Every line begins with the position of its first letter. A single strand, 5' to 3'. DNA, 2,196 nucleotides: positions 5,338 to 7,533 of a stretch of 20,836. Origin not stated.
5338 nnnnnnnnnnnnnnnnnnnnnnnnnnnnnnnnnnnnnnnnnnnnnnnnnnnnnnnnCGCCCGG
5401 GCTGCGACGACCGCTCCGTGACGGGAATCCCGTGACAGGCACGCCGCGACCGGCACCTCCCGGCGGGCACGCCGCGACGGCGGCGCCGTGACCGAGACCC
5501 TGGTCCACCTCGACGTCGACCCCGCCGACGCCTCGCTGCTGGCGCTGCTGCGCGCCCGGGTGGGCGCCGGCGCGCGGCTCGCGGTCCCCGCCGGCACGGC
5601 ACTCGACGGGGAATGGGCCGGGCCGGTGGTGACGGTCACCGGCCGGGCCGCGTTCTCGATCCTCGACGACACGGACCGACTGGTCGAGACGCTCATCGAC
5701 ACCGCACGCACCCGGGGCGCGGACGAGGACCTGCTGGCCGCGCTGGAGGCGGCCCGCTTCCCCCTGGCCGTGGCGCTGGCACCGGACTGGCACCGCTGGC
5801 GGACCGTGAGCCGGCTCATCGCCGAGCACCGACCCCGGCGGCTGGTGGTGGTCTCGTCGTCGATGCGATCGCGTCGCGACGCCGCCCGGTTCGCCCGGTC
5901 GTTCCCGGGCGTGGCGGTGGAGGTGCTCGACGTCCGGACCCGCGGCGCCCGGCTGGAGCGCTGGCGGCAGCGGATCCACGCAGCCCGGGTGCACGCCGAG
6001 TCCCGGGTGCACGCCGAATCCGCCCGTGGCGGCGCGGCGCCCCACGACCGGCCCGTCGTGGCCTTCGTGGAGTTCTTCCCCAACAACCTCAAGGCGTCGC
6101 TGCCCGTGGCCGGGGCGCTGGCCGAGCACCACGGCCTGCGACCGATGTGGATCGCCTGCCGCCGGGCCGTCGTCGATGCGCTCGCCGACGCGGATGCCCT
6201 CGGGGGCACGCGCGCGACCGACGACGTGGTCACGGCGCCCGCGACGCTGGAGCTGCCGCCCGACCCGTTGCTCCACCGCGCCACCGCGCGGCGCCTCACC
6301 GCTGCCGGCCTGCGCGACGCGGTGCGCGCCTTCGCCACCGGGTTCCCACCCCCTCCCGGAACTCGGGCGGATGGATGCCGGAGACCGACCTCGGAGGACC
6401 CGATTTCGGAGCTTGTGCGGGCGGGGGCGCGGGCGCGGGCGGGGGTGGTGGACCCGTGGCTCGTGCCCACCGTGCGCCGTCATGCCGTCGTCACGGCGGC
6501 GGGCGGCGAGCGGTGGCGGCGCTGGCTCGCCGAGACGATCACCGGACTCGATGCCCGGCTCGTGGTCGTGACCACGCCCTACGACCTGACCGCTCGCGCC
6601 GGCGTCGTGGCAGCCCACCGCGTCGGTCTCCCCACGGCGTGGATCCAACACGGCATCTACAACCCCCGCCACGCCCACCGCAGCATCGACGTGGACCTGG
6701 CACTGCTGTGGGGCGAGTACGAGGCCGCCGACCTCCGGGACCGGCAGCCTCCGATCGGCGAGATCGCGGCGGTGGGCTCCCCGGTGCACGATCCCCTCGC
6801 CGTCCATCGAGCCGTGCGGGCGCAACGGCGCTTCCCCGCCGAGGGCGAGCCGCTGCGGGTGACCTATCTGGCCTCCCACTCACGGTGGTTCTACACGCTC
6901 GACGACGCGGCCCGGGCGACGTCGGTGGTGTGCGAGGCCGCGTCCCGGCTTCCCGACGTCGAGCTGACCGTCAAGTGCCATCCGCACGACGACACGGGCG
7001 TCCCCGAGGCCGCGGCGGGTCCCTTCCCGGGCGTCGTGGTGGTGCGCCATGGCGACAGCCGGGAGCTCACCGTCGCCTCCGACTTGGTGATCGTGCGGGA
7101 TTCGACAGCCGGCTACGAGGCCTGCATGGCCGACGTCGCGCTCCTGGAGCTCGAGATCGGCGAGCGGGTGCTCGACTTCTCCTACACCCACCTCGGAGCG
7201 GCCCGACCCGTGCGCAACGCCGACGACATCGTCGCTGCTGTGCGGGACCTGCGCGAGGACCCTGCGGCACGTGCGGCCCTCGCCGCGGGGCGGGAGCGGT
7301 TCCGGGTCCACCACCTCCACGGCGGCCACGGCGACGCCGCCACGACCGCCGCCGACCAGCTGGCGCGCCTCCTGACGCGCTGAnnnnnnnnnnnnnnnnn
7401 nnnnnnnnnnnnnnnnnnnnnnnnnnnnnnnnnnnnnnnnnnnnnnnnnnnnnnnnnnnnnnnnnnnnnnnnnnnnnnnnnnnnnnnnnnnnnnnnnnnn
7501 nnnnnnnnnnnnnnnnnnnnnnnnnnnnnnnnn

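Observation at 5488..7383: Unannotatable 631-aa protein with TagF/KpsC-like acceptor, K-x-HP and nucleotide-binding motifs: candidate ulosonic-acid polymerase or transferase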

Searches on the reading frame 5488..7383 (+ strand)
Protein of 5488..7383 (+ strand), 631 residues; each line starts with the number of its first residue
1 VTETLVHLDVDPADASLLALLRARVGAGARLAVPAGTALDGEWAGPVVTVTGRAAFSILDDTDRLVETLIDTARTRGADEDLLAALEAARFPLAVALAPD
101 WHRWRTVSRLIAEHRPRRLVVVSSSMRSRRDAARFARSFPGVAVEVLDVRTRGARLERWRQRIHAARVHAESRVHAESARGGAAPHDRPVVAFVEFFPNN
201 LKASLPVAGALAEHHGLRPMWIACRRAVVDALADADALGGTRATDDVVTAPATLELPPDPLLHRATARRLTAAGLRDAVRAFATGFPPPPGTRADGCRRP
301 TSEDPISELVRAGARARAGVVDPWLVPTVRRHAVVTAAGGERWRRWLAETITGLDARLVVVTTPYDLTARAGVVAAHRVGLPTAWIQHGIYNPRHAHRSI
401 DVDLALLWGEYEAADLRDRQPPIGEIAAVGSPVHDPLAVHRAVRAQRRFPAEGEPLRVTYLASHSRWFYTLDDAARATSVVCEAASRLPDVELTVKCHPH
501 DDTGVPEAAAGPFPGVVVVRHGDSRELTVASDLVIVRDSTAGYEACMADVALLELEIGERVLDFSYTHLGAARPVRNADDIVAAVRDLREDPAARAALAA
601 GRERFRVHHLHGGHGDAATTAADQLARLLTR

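Call 7: search_protein_families(library=pfam, proteins=[window:5488-7383:+], max_evalue=10)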
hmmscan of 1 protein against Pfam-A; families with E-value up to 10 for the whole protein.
window:5488-7383:+ (631 aa): 2 families
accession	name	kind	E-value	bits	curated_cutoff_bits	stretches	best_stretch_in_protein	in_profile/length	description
PF02350.25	Epimerase_2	-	0.02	14.2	30.6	1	414-591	135-319/347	UDP-N-acetylglucosamine 2-epimerase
PF11387.14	DUF2795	-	0.07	13.4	25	1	67-88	20-41/54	Protein of unknown function (DUF2795)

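Call 8: search_protein_families(library=ncbifam, proteins=[window:5488-7383:+], max_evalue=10)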
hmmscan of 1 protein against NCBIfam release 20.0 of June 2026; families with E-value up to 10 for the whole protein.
window:5488-7383:+ (631 aa): 2 families
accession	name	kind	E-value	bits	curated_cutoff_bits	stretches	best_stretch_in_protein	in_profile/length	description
TIGR04396.2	surf_polysacc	subfamily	7.5e-10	38.5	125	1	483-597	216-330/427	surface carbohydrate biosynthesis protein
NF046086.1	BFO_1060_trans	domain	2.2e-06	27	200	1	473-628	203-363/365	BFO_1060 family glycosyltransferase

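Call 11: find_homologous_proteins(query=window:5488-7383:+)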
Query window:5488-7383:+: 8000 candidates shared short words with the query, none scored E <= 0.001.

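Call 12: search_solved_structures(query=window:5488-7383:+, max_evalue=10, show_alignments=2)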
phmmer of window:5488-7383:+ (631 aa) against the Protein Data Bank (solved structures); distinct sequences matched with E-value up to 10: 2.
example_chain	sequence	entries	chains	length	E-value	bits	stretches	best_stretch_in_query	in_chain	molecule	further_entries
3mgj_A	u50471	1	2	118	1.5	10.6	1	548-590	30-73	Uncharacterized protein MJ1480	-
1hye_A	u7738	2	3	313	2.2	10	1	35-159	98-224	L-LACTATE/MALATE DEHYDROGENASE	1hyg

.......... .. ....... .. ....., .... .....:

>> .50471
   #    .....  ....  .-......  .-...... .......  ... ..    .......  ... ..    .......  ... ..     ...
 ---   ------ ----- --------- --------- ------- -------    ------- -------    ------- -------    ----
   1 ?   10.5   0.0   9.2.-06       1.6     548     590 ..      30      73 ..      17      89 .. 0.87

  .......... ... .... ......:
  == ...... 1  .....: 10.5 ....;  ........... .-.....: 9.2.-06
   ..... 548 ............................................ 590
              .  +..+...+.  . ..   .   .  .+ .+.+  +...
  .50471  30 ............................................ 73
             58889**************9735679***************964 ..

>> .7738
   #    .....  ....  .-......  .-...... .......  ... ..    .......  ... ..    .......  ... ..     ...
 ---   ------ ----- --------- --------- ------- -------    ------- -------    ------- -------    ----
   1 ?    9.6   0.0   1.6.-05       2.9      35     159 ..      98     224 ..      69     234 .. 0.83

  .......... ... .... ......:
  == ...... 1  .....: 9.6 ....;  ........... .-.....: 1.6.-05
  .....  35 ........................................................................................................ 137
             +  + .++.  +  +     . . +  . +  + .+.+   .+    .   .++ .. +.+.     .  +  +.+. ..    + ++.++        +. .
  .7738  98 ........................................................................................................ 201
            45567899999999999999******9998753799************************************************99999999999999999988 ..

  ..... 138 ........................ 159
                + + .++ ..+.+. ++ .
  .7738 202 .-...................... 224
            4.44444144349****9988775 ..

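Call 26: search_protein_representatives(protein=window:5488-7383:+)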
Query: 631 residues. Proteins with E-value up to 0.001 (for the whole library): 664; up to 1e-10: 113; up to 1e-30: 31. The best 150 are listed.
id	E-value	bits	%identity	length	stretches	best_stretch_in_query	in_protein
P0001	7.0e-47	176.9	33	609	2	327-628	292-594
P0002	4.3e-46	174.2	36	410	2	329-628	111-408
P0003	7.0e-46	173.6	35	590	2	343-623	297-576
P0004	4.3e-45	170.9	33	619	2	323-626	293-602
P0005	4.8e-45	170.8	33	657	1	68-624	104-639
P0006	2.9e-43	164.9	34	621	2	323-628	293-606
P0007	4.7e-43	164.2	31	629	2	323-629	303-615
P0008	8.6e-42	160.0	33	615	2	325-629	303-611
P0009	2.1e-41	158.8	34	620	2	340-629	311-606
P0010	2.2e-41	158.7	35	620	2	348-625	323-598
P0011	2.8e-41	158.4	35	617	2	343-631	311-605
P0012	3.7e-41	158.0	37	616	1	85-628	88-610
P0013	3.1e-40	154.9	30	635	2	358-629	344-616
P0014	5.2e-40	154.2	33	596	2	356-623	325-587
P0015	2.6e-37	145.3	31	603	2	359-625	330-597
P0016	3.1e-37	145.0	39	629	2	334-623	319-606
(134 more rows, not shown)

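Call 28: search_protein_families(library=pfam, alignment_id=A1, max_evalue=0.01)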
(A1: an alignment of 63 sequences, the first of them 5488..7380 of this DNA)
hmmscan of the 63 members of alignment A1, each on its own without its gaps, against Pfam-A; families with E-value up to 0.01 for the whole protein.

A. member 1, window:5488-7380:+ (631 aa): 0 families

B. families by the number of members that match (of 63 scanned): 12 families
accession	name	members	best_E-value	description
PF05159.20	Capsule_synth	44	4e-08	Capsule polysaccharide biosynthesis protein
PF02350.25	Epimerase_2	31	1.5e-17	UDP-N-acetylglucosamine 2-epimerase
PF04464.20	Glyphos_transf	13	9e-12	CDP-Glycerol:Poly(glycerophosphate) glycerophosphotransferase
PF02684.21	LpxB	13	7.6e-05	Lipid-A-disaccharide synthetase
PF00534.26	Glycos_transf_1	12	1.9e-07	Glycosyl transferases group 1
PF13692.12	Glyco_trans_1_4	9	1.4e-05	Glycosyl transferases group 1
PF13439.12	Glyco_transf_4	8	4.7e-06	Glycosyltransferase Family 4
PF20471.4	DUF6716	5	0.00031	Putative glycosyltransferase (DUF6716)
PF04007.18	DUF354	3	1.2e-06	Protein of unknown function (DUF354)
PF13524.12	Glyco_trans_1_2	2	0.0026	Glycosyl transferase-like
PF25591.1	LRV_2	1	0.00053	Leucine Rich Repeat Variant domain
PF01841.26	Transglut_core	1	0.0036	Transglutaminase-like superfamily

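Call 29: search_protein_families(library=ncbifam, alignment_id=A1, max_evalue=0.01)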
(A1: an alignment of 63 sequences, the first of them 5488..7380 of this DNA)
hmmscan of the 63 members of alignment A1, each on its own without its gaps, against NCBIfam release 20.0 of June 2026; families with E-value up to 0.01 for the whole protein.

A. member 1, window:5488-7380:+ (631 aa): 2 families
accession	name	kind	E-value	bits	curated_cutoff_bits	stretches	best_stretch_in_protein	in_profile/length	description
TIGR04396.2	surf_polysacc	subfamily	7.5e-10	38.5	125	1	483-597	216-330/427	surface carbohydrate biosynthesis protein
NF046086.1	BFO_1060_trans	domain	2.2e-06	27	200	1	473-628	203-363/365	BFO_1060 family glycosyltransferase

B. families by the number of members that match (of 63 scanned): 20 families
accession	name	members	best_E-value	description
TIGR04396.2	surf_polysacc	63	3.1e-25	surface carbohydrate biosynthesis protein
NF046086.1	BFO_1060_trans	59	4.6e-32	BFO_1060 family glycosyltransferase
TIGR04326.1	O_ant_LIC13510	13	4.8e-07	TIGR04326 family surface carbohydrate biosynthesis protein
TIGR00236.1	wecB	9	1.9e-07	non-hydrolyzing UDP-N-acetylglucosamine 2-epimerase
TIGR04331.1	o_ant_LIC12162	5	3.7e-05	LIC12162 family transferase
TIGR00215.1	lpxB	5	0.00027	lipid-A-disaccharide synthase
NF041876.1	EPS_EpsE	4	0.00037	exopolysaccharide biosynthesis GT4 family glycosyltransferase EpsE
TIGR03568.1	NeuC_NnaA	3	2.2e-05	UDP-N-acetylglucosamine 2-epimerase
NF038229.1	Glyco4_Geo_Pelo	3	0.00017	GPMC system family 4 glycosyltransferase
TIGR03590.1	PseG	3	0.00028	UDP-2,4-diacetamido-2,4,6-trideoxy-beta-L-altropyranose hydrolase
TIGR03088.1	stp2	1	0.0013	TIGR03088 family PEP-CTERM/XrtA system glycosyltransferase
TIGR04516.1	glycosyl_450act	1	0.0023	activator-dependent family glycosyltransferase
TIGR01133.1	murG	1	0.0023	undecaprenyldiphospho-muramoylpentapeptide beta-N-acetylglucosaminyltransferase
TIGR02149.1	glgA_Coryne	1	0.0029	glycogen synthase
NF010135.0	PRK13609.1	1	0.0033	diglucosyl diacylglycerol synthase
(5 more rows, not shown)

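Call 30: search_solved_structures(query=A1, max_evalue=10, show_alignments=3)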
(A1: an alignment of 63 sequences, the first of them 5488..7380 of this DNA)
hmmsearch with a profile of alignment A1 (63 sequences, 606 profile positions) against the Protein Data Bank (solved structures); distinct sequences matched with E-value up to 10: 28.
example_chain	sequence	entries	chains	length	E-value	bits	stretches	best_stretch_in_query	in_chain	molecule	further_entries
8fuw_A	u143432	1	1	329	3.9e-05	26.2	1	447-522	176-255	Capsule polysaccharide export protein KpsC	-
8fux_A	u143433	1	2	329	4.1e-05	26.1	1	447-522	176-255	Capsule polysaccharide export protein KpsC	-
6mgc_A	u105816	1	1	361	4.7e-05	25.9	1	447-522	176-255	Capsule polysaccharide export protein KpsC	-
9wde_A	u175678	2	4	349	0.00029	23.3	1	512-569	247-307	Processive diacylglycerol beta-glucosyltransferase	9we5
7vyy_A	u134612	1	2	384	0.0009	21.7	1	382-568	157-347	Putative UDP-N-acetylglucosamine 2-epimerase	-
7vza_A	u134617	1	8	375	0.00091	21.7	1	382-568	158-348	Putative UDP-N-acetylglucosamine 2-epimerase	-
7vz6_A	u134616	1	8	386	0.00092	21.7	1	382-568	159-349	Putative UDP-N-acetylglucosamine 2-epimerase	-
6mgb_A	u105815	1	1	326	0.0017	20.8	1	445-525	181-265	Capsular polysaccharide export system protein KpsC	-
6kih_A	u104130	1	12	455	0.01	18.2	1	510-578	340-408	Tll1590 protein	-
9cm8_A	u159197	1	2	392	0.019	17.4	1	378-492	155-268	UDP-N-acetylglucosamine 2-epimerase (non-hydrolyzing)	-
8sxv_A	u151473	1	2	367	0.021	17.2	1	309-457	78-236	UDP-2,3-diacetamido-2,3-dideoxy-glucuronic acid-2-epimerase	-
8sxy_A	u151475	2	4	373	0.021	17.2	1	309-457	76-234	UDP-2,3-diacetamido-2,3-dideoxy-glucuronic acid-2-epimerase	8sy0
8sxw_A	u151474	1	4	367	0.028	16.8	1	309-457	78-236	UDP-2,3-diacetamido-2,3-dideoxy-glucuronic acid-2-epimerase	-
8sy9_A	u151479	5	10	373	0.028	16.8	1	309-457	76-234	UDP-2,3-diacetamido-2,3-dideoxy-glucuronic acid-2-epimerase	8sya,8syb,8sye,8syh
8syd_A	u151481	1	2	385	0.031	16.6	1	309-457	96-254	UDP-2,3-diacetamido-2,3-dideoxy-glucuronic acid-2-epimerase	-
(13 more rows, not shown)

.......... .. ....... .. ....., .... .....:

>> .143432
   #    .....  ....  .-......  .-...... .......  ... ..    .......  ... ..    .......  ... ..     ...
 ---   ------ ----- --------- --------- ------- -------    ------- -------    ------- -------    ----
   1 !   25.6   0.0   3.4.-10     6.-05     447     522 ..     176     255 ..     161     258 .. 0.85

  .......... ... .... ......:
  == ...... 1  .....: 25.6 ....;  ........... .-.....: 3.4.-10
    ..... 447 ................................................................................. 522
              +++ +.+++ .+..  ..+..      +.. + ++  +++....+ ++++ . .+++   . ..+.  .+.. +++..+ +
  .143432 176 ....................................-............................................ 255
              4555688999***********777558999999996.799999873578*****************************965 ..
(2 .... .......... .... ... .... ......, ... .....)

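Call 32: find_homologous_proteins(query=A1, max_evalue=1e-10)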
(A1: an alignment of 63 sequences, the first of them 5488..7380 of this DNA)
Query A1 (63 sequences): 8000 candidates shared short words with the query, none scored E <= 1e-10.

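Call 35: find_related_loci(query=A2, collection=genome_contigs, flank=10000)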
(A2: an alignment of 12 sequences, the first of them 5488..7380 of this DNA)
Query A2 (631 aa) in genome_contigs; peptide patterns used: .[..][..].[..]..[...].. (x = any residue, [..] = any of these).
14 stretches matched a pattern; 2 encode a relative of the query (tblastn E <= 1e-3); 2 distinct loci.
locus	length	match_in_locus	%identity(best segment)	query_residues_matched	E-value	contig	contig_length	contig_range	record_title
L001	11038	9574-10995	29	66-572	3e-47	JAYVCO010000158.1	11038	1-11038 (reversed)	MAG: Planctomycetia bacterium isolate GL32_Down_metabinner_12 GL32_Down_metabinner_12_157, whole genome shotgun sequence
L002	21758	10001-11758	24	1-605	8e-34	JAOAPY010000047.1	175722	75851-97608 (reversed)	MAG: Acidobacteria bacterium isolate RYN_26 scaffold_5785258, whole genome shotgun sequence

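Call 37: find_encoding_contigs(protein=window:5488-7383:+, flank=10000, max_places=5)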
Protein window:5488-7383:+ (631 aa): no gene with exactly this product is on record in the collection.

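Call 38: find_encoding_contigs(protein=P0012, flank=10000, max_places=4)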
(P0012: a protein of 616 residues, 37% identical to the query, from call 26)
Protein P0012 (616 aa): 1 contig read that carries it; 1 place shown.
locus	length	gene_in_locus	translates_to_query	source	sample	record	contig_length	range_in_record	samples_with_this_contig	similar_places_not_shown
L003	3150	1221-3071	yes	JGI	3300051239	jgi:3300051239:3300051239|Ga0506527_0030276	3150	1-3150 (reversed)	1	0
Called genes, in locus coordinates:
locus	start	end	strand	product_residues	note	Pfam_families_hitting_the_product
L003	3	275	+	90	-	?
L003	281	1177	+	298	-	PF05050:Methyltransf_21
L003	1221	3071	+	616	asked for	-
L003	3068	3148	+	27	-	?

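Call 40: find_encoding_contigs(protein=window:5488-7380:+, flank=10000, max_places=5)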
Protein seq(631 aa) (631 aa): no gene with exactly this product is on record in the collection.

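Call 42: find_encoding_contigs(protein=P0001, flank=10000, max_places=3)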
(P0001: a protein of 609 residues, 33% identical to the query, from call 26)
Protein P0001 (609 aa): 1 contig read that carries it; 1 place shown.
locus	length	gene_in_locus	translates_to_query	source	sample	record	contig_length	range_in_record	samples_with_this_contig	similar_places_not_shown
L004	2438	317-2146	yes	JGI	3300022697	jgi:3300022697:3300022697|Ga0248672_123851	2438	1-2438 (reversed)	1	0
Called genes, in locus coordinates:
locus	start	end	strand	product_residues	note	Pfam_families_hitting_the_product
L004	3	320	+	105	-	?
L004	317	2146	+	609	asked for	-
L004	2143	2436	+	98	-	?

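Call 43: find_encoding_contigs(protein=P0016, flank=10000, max_places=3)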
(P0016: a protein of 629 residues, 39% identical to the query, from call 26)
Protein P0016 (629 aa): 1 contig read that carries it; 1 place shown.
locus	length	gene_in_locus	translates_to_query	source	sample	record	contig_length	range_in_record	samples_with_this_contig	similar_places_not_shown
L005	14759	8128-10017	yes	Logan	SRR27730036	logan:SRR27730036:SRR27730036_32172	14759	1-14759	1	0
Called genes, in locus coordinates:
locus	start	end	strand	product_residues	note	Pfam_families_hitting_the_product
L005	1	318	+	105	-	?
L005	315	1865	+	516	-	PF05159:Capsule_synth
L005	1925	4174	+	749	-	PF02706:Wzz (weak), PF13807:GNVR, PF01656:CbiA (weak), PF10609:ParA (weak), PF13614:AAA_31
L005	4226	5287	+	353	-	PF03102:NeuB, PF08666:SAF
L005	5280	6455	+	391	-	PF02350:Epimerase_2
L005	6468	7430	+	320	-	PF00389:2-Hacid_dh, PF02826:2-Hacid_dh_C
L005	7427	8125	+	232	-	PF02348:CTP_transf_3, PF12804:NTP_transf_3 (weak)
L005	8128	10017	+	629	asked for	-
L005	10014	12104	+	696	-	PF13489:Methyltransf_23, PF08241:Methyltransf_11, PF08242:Methyltransf_12, PF13649:Methyltransf_25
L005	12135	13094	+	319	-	PF01073:3Beta_HSD, PF01370:Epimerase, PF02719:Polysacc_synt_2 (weak), PF04321:RmlD_sub_bind, PF16363:GDP_Man_Dehyd, PF07993:NAD_binding_4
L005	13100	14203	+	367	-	PF02350:Epimerase_2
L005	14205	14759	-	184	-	?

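Call 44: find_encoding_contigs(protein=P0005, flank=10000, max_places=3)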
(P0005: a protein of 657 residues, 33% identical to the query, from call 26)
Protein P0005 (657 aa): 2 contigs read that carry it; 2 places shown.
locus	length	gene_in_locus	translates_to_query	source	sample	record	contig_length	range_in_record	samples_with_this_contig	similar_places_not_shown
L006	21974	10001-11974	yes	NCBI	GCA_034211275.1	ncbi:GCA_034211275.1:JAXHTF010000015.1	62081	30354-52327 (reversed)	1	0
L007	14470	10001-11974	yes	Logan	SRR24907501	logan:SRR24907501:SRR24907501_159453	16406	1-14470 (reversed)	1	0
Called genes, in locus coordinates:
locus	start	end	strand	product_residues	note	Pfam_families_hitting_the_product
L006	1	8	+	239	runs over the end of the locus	PF19567:CpsB_CapC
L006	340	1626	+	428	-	PF12895:ANAPC3 (faint)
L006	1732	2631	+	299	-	-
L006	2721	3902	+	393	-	PF04101:Glyco_tran_28_C (weak), PF06722:EryCIII-like_C (faint)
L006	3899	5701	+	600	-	PF00571:CBS (faint), PF03721:UDPG_MGDP_dh_N, PF00984:UDPG_MGDP_dh, PF03720:UDPG_MGDP_dh_C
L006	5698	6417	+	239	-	PF02348:CTP_transf_3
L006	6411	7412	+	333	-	PF00389:2-Hacid_dh, PF02826:2-Hacid_dh_C, PF03446:NAD_binding_2 (weak)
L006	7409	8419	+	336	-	PF03102:NeuB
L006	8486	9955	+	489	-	PF01943:Polysacc_synt, PF13440:Polysacc_synt_3 (weak)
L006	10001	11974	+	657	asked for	PF05159:Capsule_synth (weak)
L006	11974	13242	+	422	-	PF13439:Glyco_transf_4 (weak)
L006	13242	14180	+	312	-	PF13489:Methyltransf_23 (weak), PF08241:Methyltransf_11, PF13649:Methyltransf_25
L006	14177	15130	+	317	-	PF01073:3Beta_HSD, PF01370:Epimerase, PF02719:Polysacc_synt_2, PF04321:RmlD_sub_bind, PF13460:NAD_binding_10, PF16363:GDP_Man_Dehyd, PF07993:NAD_binding_4 (weak)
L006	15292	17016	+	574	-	-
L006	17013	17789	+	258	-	PF00483:NTP_transferase (weak), PF12804:NTP_transf_3 (faint)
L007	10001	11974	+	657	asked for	PF05159:Capsule_synth (weak)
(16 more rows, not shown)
